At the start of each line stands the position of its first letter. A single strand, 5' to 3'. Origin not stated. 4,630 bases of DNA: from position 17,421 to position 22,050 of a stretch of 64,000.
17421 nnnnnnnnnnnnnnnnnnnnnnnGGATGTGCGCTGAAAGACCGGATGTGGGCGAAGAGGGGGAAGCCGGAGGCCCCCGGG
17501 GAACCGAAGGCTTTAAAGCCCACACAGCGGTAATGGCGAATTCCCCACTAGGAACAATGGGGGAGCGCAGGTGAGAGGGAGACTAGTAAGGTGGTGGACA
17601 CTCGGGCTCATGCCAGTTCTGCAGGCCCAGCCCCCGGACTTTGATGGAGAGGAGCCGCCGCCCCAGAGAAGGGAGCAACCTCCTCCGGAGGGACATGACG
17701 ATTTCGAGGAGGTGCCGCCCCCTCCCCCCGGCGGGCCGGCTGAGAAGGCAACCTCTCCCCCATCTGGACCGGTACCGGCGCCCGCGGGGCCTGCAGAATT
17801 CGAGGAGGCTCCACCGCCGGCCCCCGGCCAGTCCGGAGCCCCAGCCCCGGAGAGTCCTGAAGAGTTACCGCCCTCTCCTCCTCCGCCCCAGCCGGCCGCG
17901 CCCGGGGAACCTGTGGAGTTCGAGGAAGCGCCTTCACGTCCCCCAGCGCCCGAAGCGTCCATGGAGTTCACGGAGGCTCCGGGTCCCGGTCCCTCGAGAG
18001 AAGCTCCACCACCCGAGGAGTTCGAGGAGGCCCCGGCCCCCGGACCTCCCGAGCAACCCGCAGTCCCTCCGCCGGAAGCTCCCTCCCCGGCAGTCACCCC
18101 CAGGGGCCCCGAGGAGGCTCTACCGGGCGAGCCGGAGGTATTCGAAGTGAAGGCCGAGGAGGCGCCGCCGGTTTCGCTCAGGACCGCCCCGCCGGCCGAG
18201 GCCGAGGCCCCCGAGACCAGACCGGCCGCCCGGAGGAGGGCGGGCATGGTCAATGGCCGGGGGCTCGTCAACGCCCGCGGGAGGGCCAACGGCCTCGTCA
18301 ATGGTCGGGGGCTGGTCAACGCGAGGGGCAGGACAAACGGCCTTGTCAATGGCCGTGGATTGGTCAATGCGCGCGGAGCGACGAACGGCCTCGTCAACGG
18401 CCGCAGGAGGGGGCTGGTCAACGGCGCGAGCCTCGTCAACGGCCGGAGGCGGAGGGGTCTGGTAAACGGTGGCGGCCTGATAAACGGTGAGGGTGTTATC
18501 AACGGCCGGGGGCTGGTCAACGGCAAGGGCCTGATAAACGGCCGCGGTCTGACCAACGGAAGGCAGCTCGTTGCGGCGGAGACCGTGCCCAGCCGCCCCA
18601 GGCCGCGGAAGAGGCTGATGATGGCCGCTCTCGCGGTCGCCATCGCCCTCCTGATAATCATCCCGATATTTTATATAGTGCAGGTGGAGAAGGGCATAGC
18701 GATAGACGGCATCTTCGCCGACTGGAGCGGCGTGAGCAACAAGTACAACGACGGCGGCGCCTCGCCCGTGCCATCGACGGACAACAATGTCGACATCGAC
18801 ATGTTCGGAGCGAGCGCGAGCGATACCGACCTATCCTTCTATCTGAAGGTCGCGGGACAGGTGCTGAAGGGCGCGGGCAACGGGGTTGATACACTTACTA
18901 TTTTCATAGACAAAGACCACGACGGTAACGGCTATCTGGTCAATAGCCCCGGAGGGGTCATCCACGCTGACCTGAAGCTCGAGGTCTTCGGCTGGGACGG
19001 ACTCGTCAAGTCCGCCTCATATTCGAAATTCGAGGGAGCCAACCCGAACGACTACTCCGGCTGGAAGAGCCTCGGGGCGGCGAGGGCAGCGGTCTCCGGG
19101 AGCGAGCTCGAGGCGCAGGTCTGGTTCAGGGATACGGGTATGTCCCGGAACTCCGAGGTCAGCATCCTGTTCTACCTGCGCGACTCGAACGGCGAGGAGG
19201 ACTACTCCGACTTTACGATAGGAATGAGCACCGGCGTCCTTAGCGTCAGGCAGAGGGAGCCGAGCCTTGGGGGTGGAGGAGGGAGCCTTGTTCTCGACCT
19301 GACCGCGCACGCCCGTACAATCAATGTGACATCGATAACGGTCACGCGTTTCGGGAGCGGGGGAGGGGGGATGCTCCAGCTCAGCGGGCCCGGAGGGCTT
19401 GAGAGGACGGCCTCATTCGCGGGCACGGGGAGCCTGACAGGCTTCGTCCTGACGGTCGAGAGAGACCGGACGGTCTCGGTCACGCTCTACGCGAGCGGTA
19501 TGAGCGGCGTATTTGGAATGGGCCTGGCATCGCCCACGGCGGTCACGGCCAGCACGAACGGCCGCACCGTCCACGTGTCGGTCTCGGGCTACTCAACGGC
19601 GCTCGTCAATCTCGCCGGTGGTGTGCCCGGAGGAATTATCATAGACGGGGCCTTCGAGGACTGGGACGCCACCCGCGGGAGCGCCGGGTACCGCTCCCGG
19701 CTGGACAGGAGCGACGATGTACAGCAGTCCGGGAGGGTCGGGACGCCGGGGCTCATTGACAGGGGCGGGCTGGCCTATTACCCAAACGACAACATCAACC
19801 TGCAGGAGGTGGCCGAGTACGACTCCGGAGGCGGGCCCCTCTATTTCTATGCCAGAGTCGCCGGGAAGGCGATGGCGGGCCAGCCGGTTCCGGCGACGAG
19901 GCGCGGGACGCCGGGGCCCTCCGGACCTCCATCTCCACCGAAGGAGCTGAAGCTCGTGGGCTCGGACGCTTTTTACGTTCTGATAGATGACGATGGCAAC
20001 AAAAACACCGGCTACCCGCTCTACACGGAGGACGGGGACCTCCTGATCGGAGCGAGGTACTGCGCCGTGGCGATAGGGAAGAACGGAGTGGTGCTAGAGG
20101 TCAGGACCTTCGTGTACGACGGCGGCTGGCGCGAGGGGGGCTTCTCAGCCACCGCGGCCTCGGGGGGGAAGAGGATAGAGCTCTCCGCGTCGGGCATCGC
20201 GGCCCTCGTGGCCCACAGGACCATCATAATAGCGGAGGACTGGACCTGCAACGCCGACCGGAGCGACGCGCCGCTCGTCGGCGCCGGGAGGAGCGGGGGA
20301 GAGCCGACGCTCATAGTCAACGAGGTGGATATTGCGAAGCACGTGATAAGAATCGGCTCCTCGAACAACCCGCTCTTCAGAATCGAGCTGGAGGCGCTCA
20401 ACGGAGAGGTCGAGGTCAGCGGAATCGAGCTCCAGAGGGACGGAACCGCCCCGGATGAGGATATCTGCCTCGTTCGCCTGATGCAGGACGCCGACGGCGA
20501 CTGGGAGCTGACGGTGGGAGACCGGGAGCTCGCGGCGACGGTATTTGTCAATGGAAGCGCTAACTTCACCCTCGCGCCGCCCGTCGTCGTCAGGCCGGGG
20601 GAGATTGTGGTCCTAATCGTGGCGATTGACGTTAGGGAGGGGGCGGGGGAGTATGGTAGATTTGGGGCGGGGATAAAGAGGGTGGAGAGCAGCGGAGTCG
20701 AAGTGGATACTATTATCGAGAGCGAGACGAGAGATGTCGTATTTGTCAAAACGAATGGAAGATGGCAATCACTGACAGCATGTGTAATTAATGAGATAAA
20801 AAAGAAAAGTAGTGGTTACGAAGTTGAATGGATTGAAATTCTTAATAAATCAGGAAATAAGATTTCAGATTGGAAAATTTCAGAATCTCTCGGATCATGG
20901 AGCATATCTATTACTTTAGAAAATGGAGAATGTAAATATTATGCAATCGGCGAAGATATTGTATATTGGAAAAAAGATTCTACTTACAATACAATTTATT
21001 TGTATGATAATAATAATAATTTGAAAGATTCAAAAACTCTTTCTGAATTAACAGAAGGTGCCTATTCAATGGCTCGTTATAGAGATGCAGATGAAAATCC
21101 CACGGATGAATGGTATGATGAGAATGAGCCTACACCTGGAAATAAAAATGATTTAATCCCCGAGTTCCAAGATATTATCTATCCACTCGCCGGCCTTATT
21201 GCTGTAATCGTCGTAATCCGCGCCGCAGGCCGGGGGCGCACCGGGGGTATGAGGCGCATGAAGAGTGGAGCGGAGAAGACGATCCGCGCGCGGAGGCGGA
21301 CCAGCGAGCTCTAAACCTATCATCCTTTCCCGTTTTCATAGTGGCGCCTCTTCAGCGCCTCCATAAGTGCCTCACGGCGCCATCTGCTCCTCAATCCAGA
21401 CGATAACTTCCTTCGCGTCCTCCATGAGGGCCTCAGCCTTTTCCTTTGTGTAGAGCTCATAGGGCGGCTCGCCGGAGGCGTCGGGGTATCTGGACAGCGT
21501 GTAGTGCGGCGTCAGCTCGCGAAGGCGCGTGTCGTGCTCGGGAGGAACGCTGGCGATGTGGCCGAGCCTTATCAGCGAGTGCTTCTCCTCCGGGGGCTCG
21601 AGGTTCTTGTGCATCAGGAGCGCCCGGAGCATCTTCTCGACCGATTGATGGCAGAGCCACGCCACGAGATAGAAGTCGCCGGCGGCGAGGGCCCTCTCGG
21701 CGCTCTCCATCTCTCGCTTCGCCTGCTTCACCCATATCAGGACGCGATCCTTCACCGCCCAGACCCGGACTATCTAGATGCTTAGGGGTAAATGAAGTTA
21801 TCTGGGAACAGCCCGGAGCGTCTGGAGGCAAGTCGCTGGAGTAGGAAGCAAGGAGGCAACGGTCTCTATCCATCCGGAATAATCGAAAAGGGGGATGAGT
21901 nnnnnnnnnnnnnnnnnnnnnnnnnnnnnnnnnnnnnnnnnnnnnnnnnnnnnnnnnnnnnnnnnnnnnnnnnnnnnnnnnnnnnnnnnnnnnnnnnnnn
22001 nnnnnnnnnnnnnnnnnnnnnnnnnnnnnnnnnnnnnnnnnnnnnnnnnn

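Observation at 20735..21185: AT-rich 450-nt patch inside a GC-rich surface-protein gene encodes a lamin-tail-like module and the C-terminal membrane anchor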

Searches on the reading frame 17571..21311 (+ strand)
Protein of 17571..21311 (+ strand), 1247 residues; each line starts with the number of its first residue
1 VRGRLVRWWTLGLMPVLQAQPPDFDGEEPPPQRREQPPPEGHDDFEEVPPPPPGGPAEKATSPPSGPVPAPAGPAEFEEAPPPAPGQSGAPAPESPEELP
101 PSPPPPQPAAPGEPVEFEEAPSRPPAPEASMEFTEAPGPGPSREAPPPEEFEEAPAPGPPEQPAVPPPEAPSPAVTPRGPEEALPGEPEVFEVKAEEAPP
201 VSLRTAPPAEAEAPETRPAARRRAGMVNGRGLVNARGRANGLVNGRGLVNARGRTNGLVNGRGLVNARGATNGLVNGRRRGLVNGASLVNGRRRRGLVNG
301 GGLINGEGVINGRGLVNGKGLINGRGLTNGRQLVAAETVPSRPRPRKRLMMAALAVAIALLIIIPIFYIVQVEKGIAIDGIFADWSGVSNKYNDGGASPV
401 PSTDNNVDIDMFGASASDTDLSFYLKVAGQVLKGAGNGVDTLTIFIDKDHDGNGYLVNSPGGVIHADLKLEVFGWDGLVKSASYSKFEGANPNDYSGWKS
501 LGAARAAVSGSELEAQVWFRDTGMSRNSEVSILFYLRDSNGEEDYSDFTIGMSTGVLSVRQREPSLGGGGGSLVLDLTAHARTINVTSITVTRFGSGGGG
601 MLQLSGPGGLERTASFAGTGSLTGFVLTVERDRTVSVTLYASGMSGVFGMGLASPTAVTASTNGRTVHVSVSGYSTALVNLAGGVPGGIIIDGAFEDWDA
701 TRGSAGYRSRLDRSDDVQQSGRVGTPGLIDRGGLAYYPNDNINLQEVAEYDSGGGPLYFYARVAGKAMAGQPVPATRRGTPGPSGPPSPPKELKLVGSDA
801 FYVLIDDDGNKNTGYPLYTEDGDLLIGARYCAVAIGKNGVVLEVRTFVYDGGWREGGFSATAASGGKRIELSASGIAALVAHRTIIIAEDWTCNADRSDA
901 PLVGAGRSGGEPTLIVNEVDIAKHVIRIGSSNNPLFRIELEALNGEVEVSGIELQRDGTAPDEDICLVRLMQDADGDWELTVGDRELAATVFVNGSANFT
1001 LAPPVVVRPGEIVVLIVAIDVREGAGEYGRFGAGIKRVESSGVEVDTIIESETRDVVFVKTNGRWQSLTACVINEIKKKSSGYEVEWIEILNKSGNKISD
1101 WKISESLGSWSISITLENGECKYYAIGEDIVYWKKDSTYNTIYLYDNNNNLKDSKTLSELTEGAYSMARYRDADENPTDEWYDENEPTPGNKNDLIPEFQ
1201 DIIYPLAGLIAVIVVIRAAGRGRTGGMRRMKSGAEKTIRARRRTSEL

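Call 9: search_protein_families(library=pfam, proteins=[window:17571-21311:+], max_evalue=0.1)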
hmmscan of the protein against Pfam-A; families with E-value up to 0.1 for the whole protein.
window:17571-21311:+ (1247 aa): 2 families
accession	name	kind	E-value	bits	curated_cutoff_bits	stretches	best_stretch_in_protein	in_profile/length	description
PF00932.25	LTD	-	0.00097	19.9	34.3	1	1072-1154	9-104/109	Lamin Tail Domain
PF21785.3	Bflower_2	-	0.028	14.7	38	1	223-282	43-103/112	5-fold beta-flower protein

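Call 11: find_encoding_contigs(protein=window:17571-21311:+, flank=3000, max_places=6)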
Protein window:17571-21311:+ (1247 aa): 2 contigs read that carry it; 1 place shown.
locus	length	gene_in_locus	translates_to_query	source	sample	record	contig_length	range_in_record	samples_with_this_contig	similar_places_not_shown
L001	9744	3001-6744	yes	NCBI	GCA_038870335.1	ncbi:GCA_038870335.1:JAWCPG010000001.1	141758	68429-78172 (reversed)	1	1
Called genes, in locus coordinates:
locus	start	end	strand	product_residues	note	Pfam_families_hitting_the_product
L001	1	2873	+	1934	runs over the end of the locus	-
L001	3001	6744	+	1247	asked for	-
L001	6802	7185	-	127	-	PF05168:HEPN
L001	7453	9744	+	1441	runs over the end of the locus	PF13517:FG-GAP_3 (weak), PF17892:Cadherin_5 (faint), PF01839:FG-GAP (faint), PF13517:FG-GAP_3, PF17963:Big_9 (weak)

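Call 23: search_protein_families(library=ncbifam, proteins=[window:17571-21311:+], max_evalue=1)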
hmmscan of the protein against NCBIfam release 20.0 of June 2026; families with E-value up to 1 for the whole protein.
window:17571-21311:+ (1247 aa): 1 family
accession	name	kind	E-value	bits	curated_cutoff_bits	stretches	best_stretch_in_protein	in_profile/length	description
NF004270.2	PRK05687.2-1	equivalog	0.11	12.1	180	1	198-267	20-92/223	flagellar assembly protein FliH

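Call 75: list_cluster_members(proteins=[window:17571-21311:+, P0001, P0002])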
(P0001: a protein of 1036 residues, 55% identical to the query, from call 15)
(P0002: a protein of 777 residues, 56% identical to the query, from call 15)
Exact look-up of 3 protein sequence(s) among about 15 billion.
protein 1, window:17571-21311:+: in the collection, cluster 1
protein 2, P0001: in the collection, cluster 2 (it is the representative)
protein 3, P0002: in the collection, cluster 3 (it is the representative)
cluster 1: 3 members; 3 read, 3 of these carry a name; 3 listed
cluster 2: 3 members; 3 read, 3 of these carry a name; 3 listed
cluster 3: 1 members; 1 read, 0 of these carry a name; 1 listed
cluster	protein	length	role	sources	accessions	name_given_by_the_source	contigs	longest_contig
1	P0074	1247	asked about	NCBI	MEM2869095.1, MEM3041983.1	MAG: hypothetical protein QW379_01550 [Thermoplasmata archaeon]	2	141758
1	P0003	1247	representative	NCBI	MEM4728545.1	MAG: hypothetical protein QXH42_02125 [Thermoplasmata archaeon]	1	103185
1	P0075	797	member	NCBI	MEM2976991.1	MAG: hypothetical protein QXW06_04980, partial [Thermoplasmata archaeon]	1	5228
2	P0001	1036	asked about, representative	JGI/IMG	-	hypothetical protein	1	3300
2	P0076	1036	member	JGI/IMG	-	hypothetical protein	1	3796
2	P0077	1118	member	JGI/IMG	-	hypothetical protein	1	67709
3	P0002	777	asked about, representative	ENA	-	-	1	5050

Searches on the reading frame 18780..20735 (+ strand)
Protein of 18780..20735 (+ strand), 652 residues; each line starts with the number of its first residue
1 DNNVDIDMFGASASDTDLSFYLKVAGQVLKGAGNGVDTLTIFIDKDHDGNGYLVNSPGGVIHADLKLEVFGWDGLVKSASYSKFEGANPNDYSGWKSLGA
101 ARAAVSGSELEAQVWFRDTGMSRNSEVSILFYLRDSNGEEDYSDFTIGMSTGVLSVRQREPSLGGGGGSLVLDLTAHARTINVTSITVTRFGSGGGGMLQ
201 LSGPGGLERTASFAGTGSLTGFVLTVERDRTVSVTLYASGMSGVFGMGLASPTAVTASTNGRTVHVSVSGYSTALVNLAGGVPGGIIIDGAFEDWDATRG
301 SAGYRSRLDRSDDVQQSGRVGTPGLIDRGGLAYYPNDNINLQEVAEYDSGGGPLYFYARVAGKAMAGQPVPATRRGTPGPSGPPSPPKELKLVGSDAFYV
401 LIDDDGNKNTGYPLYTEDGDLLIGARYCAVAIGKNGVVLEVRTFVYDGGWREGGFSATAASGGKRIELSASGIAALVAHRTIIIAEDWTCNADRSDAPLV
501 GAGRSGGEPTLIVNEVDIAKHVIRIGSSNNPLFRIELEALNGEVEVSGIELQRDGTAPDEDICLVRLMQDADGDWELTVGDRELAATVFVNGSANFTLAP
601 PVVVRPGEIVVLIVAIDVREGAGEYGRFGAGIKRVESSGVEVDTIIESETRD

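Call 15: find_homologous_proteins(query=window:18780-20735:+, max_evalue=0.001)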
Query window:18780-20735:+ (652 aa): 2 proteins with E <= 0.001 among 8000 candidates.
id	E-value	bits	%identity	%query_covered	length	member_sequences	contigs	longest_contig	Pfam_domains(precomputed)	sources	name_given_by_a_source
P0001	5.7e-218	744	55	100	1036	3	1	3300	-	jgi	jgi:hypothetical protein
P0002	2.3e-201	689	56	92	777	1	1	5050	PF00932.26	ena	-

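Call 17: find_encoding_contigs(protein=P0002, flank=5000)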
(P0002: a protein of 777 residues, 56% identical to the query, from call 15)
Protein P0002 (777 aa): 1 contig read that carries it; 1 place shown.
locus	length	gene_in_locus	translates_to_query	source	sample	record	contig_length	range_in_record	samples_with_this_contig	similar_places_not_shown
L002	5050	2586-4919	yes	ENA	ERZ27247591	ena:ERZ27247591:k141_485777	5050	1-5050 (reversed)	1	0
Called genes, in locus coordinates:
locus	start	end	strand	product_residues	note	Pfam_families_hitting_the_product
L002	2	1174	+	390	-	?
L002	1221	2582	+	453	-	-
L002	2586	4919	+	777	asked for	PF00932:LTD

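Call 18: find_encoding_contigs(protein=P0001, flank=5000)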
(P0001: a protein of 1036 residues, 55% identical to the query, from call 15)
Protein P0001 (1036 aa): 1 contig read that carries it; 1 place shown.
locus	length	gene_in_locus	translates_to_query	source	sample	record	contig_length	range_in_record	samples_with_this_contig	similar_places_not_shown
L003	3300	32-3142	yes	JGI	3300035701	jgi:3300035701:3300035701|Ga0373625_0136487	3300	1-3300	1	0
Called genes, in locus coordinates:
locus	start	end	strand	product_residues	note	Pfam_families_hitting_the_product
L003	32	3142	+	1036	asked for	-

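Call 23: search_protein_families(library=ncbifam, proteins=[P0001, P0002], max_evalue=1)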
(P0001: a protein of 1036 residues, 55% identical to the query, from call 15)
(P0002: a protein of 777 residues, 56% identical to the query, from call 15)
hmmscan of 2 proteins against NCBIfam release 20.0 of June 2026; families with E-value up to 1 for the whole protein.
P0001 (1036 aa): 2 families
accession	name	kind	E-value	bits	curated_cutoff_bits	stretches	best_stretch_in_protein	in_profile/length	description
TIGR04145.2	Firmicu_CTERM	equivalog_domain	0.00064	19.7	50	1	173-281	1-97/191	Firmicu-CTERM sorting domain-containing protein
TIGR03785.1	marine_sort_HK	equivalog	0.13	10.4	612.2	1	163-222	71-130/703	proteobacterial dedicated sortase system histidine kinase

P0002 (777 aa): 2 families
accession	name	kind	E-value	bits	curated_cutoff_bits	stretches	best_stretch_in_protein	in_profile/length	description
TIGR03024.1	arch_PEF_CTERM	domain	0.038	14.2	23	1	743-762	1-20/25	PEF-CTERM sorting domain-containing protein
NF033623.1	urate_HpxO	equivalog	0.15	10.9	500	1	593-656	140-203/381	FAD-dependent urate hydroxylase HpxO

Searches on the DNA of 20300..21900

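Call 72: search_rna_families(source=window, start=20300, end=21900, threshold=evalue, max_evalue=1)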
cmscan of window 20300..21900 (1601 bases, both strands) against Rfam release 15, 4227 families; matches with E-value up to 1: 2.
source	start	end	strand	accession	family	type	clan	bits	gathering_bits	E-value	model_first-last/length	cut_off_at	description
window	21280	21364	-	RF00195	RsmY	Gene; sRNA;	CL00106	15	57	0.73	1-121/121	no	RsmY RNA family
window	20788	20920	+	RF01295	SCARNA7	Gene; snRNA; snoRNA; scaRNA;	-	14.2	65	0.75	1-330/330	no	Small Cajal body-specific RNA 7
